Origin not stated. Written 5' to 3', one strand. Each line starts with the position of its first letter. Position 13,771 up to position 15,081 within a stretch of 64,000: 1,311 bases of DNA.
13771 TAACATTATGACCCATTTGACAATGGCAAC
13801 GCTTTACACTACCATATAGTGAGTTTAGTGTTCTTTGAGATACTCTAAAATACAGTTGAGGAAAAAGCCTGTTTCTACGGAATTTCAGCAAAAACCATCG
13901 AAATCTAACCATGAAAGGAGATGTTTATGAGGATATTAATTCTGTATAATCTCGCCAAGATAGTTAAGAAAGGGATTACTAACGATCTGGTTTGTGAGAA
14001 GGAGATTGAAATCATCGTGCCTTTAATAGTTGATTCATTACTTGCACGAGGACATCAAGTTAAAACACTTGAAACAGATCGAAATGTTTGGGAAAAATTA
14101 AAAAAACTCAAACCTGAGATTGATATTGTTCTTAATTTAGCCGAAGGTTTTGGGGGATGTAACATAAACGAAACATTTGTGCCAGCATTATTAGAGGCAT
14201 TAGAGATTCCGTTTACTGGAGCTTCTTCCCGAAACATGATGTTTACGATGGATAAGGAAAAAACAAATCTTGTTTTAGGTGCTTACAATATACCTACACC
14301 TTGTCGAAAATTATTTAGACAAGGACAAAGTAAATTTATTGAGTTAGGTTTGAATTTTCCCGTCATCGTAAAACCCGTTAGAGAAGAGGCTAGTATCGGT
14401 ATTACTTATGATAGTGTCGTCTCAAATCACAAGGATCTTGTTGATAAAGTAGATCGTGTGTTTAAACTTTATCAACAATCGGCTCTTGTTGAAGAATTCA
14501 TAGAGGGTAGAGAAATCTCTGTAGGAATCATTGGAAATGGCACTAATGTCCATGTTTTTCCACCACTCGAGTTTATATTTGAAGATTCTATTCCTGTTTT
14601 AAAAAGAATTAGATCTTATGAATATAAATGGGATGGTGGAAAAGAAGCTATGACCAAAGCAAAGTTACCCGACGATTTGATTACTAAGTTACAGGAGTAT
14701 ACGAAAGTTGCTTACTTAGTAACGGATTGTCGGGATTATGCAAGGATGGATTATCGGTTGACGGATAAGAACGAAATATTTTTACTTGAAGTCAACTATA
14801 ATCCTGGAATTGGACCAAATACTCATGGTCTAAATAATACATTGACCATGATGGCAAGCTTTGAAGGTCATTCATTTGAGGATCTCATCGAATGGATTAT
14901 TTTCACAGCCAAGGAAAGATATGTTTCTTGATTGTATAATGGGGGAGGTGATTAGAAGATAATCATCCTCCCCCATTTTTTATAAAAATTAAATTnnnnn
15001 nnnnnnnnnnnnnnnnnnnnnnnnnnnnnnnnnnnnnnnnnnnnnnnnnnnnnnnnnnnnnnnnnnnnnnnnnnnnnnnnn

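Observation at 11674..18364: Compact biosynthetic cassette (SbnA/SbnB-like diaminopropionate module, two ATP-grasp ligases, C39-like peptidase, class-III aminotransferase) precisely bracketed by a 64-bp direct repeat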

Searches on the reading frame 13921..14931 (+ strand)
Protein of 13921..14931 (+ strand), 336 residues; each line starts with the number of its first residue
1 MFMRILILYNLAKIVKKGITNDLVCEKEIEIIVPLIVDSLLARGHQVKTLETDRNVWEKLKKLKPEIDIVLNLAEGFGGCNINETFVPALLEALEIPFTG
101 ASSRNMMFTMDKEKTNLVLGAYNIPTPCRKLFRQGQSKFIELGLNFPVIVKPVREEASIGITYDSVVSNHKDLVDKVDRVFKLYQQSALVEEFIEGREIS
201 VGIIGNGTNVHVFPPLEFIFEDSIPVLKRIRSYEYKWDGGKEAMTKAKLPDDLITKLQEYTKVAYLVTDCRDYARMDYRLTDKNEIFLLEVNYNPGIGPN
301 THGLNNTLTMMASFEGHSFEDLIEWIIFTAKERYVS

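Call 4: search_protein_families(library=pfam, proteins=[window:13921-14931:+], max_evalue=0.01)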
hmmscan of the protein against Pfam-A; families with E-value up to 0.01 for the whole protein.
window:13921-14931:+ (336 aa): 5 families
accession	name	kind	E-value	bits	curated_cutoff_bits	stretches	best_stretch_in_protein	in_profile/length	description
PF07478.18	Dala_Dala_lig_C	-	1.4e-30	106.8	24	1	140-327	31-203/204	D-ala D-ala ligase C-terminus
PF02655.19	ATP-grasp_3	-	9.1e-06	26.3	23.2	1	111-292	3-154/160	ATP-grasp domain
PF13535.11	ATP-grasp_4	-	1.1e-05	25.6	27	1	145-202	2-69/160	ATP-grasp domain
PF08443.16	RimK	-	0.0019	18.3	21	0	110-197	2-85/188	RimK-like ATP-grasp domain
PF01071.24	GARS_A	-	0.0057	16.9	27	1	117-215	8-110/194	Phosphoribosylglycinamide synthetase, ATP-grasp (A) domain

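Call 7: search_protein_families(library=ncbifam, proteins=[window:13921-14931:+], max_evalue=0.001)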
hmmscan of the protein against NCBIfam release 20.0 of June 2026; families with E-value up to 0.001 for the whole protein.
window:13921-14931:+ (336 aa): 38 families (the best 25 are shown)
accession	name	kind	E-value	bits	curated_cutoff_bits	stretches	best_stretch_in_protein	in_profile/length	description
NF002378.0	PRK01372.1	subfamily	4.1e-42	143.9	243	1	36-332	30-303/305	D-alanine--D-alanine ligase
TIGR01205.1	D_ala_D_alaTIGR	subfamily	8.8e-39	133.3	245.65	1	39-330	26-317/318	D-alanine--D-alanine ligase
NF002527.0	PRK01966.1-3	equivalog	1e-34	120.3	310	1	51-326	61-324/332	D-alanine--D-alanine ligase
NF011169.0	PRK14571.1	equivalog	1.3e-29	103.6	404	1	36-330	24-295/300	D-alanyl-alanine synthetase A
NF002528.0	PRK01966.1-4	subfamily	3.4e-28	98.5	262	1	48-333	82-361/366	D-alanine--D-alanine ligase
NF002526.0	PRK01966.1-2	equivalog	3.2e-24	85.5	449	1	47-334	74-351/362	D-alanine--D-alanine ligase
NF000091.3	D_ala_D_ser_VanG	exception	8.3e-22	77.5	495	1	66-327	93-340/344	D-alanine--D-serine ligase VanG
NF002529.0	PRK01966.1-5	equivalog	9.1e-22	77.4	472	1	86-334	102-340/348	D-alanine--D-alanine ligase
NF011167.0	PRK14569.1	equivalog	3.2e-21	76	410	1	36-328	27-293/296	D-alanyl-alanine synthetase A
NF000206.1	D_ala_D_lac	equivalog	2.8e-20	72.6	550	1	66-327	90-337/342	D-alanine--(R)-lactate ligase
NF011170.0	PRK14572.1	equivalog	1.3e-19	70.5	489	1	77-298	96-318/351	D-alanyl-alanine synthetase A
NF000207.3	D_ala_D_ser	equivalog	2.9e-19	69.4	520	1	52-332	75-341/342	D-alanine--D-serine ligase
NF011168.0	PRK14570.1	equivalog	3.5e-19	69.4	505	1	66-335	87-351/364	D-alanyl-alanine synthetase A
NF012215.1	D_ala_D_lac_VanD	exception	4.5e-19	68.9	700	1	67-300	91-315/343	D-alanine--(R)-lactate ligase VanD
NF002525.0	PRK01966.1-1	equivalog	1.6e-18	66.9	457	1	63-333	95-353/364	D-alanine--D-alanine ligase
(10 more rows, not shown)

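Call 24: search_solved_structures(query=window:13921-14931:+, max_evalue=0.00001)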
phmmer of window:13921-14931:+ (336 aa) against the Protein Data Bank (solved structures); distinct sequences matched with E-value up to 0.00001: 35.
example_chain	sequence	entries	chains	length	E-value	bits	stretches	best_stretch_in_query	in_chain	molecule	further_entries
3k3p_A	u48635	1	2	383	3.8e-18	69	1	86-333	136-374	D-alanine--D-alanine ligase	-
8fff_A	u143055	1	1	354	3.2e-15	59.3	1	79-334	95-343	D-alanine--D-alanine ligase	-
2i80_A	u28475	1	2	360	3.4e-15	59.2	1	79-334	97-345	D-alanine-D-alanine ligase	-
2i87_A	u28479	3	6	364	3.5e-15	59.2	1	79-334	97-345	D-alanine-D-alanine ligase | D-alanine--D-alanine ligase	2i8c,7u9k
3se7_A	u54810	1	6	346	4e-15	59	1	67-298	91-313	VanA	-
3n8d_A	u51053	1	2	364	7.6e-15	58.1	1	79-334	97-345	D-alanine--D-alanine ligase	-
1e4e_B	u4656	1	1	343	2e-14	56.7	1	82-327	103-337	VANCOMYCIN/TEICOPLANIN A-TYPE RESISTANCE PROTEIN VANA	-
5d8d_A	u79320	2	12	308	2e-14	56.7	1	36-324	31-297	D-alanine--D-alanine ligase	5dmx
3i12_A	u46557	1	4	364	2.1e-14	56.6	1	65-334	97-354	D-alanine-D-alanine ligase A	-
3q1k_A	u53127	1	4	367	2.2e-14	56.6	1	65-334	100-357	D-alanine--D-alanine ligase A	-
1e4e_A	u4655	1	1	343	3.8e-14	55.8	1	82-327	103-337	VANCOMYCIN/TEICOPLANIN A-TYPE RESISTANCE PROTEIN VANA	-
4zqi_A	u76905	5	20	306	1.4e-13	53.9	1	85-328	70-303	D-alanine--D-alanine ligase | D-alanine-D-alanine ligase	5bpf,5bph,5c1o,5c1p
3v4z_A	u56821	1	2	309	1.5e-13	53.9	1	85-328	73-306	D-alanine--D-alanine ligase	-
8evx_A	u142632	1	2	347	4.6e-13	52.2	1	79-325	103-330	D-alanine--D-alanine ligase A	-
8evv_A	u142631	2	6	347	4.6e-13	52.2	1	79-325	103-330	D-alanine--D-alanine ligase A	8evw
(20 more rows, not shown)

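Call 76: find_homologous_proteins(query=window:13921-14931:+, max_evalue=1e-20)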
Query window:13921-14931:+ (336 aa): 1050 proteins with E <= 1e-20 among 2666 candidates; the best 120 are listed.
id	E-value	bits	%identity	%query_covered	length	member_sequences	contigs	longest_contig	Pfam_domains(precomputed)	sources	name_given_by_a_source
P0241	5.0e-221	751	100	99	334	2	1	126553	PF13535.12,PF02655.20,PF07478.19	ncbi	ncbi:MAG: ATP-grasp domain-containing protein [Minisyncoccia bacterium]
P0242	2.0e-149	515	69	99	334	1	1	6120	PF07478.19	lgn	-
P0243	1.5e-147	509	68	99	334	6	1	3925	PF02655.20,PF07478.19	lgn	-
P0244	3.6e-146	505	69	99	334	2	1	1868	PF07478.19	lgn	-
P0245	1.1e-144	500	68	99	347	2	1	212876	PF07478.19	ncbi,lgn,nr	ncbi:MAG: D-alanine--D-alanine ligase [Candidatus Aminicenantes bacterium]|nr:D-alanine--D-alanine l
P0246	8.6e-143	493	66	99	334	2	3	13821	PF13535.12,PF02655.20,PF07478.19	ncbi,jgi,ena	jgi:D-alanine-D-alanine ligase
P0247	4.7e-142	491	65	99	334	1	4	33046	PF02655.20,PF07478.19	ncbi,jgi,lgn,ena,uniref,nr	ncbi:MAG: D-alanine-D-alanine ligase [Berkelbacteria bacterium GW2011_GWA1_36_9]|uniref:D-alanine-D-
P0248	6.3e-142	491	67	99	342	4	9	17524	PF07478.19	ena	-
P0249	1.2e-141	490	67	99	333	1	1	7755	PF07478.19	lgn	-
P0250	1.3e-140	486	65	99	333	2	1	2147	PF02655.20,PF07478.19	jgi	jgi:D-alanine-D-alanine ligase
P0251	2.0e-138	479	65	99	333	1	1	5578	PF07478.19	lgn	-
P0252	1.3e-137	476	65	99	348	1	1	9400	PF02655.20,PF07478.19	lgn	-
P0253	2.7e-137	475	64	99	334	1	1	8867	PF02655.20,PF07478.19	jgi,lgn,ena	-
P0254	3.9e-137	475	64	99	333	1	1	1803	PF13535.12,PF07478.19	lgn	-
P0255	4.0e-137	475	65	99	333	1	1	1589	PF02655.20,PF07478.19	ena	-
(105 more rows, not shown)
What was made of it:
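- Closest known: D-alanine--D-alanine ligase. Same: Public pipelines name the protein Ddl (call 76).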

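Call 77: search_protein_families(library=padloc, proteins=[window:13921-14931:+], max_evalue=0.001)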
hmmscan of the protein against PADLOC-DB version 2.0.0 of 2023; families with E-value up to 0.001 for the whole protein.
window:13921-14931:+ (336 aa): 0 families
